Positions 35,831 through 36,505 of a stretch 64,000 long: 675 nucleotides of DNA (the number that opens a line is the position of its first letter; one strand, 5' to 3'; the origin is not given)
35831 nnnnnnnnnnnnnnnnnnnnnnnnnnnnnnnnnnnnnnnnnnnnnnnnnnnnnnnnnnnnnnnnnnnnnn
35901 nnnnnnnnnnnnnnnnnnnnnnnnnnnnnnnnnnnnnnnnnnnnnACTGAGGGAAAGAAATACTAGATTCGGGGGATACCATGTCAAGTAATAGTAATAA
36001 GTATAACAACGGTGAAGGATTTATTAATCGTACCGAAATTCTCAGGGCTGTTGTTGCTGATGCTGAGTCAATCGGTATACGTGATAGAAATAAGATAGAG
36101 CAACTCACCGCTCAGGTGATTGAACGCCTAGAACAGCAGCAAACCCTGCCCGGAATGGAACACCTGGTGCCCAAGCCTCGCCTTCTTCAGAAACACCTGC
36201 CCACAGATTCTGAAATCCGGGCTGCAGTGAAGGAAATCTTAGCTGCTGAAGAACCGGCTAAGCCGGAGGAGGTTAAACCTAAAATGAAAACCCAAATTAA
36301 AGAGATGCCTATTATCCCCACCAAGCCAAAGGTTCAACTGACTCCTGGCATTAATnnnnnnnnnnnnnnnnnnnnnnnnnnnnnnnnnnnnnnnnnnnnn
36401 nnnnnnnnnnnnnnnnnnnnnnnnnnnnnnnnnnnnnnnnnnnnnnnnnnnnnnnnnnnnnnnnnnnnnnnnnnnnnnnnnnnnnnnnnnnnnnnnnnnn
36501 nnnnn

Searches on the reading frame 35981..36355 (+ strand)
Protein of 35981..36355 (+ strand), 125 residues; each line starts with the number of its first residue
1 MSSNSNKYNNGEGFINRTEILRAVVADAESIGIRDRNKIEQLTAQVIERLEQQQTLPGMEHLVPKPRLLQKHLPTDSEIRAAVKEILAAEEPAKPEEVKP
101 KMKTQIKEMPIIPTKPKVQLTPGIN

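Call 59: search_solved_structures(query=window:35981-36355:+, max_evalue=10)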
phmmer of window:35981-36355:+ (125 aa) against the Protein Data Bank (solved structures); distinct sequences matched with E-value up to 10: 16.
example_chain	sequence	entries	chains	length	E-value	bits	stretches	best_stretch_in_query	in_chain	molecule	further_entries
2mt3_A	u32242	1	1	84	0.15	15.9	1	77-112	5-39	RNA polymerase sigma-54 factor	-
9q91_M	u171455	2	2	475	0.93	13.3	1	76-112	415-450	RNA polymerase sigma-54 factor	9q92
7qv9_M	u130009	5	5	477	0.97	13.2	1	76-112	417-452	RNA polymerase sigma-54 factor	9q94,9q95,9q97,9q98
5ui8_M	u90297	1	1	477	0.99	13.2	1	76-112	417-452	RNA polymerase sigma-54 factor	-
7qwp_M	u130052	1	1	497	1.1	13.1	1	76-112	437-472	RNA polymerase sigma-54 factor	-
7qxi_M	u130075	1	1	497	1.1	13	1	76-112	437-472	RNA polymerase sigma-54 factor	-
9q90_M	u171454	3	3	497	1.1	13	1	76-112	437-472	RNA polymerase sigma-54 factor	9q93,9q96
8ree_M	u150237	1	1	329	1.2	13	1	76-112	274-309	RNA polymerase sigma-54 factor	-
8red_M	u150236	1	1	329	1.2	12.9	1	76-112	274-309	RNA polymerase sigma-54 factor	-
9sob_H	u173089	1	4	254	1.2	12.9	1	25-73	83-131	Nuclear pore complex protein NUP54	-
8reb_M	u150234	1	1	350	1.3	12.8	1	76-112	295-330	RNA polymerase sigma-54 factor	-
8rec_M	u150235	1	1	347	1.3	12.8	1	76-112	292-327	RNA polymerase sigma-54 factor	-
7aih_Y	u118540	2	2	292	1.9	12.3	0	37-112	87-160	mL40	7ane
6gfw_M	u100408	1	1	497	2.2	12.1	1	76-112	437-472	RNA polymerase sigma-54 factor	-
6gh6_M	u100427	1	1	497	2.2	12.1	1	76-112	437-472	RNA polymerase sigma-54 factor,RNA polymerase sigma-54 factor,RNA polymerase sigma-54 fact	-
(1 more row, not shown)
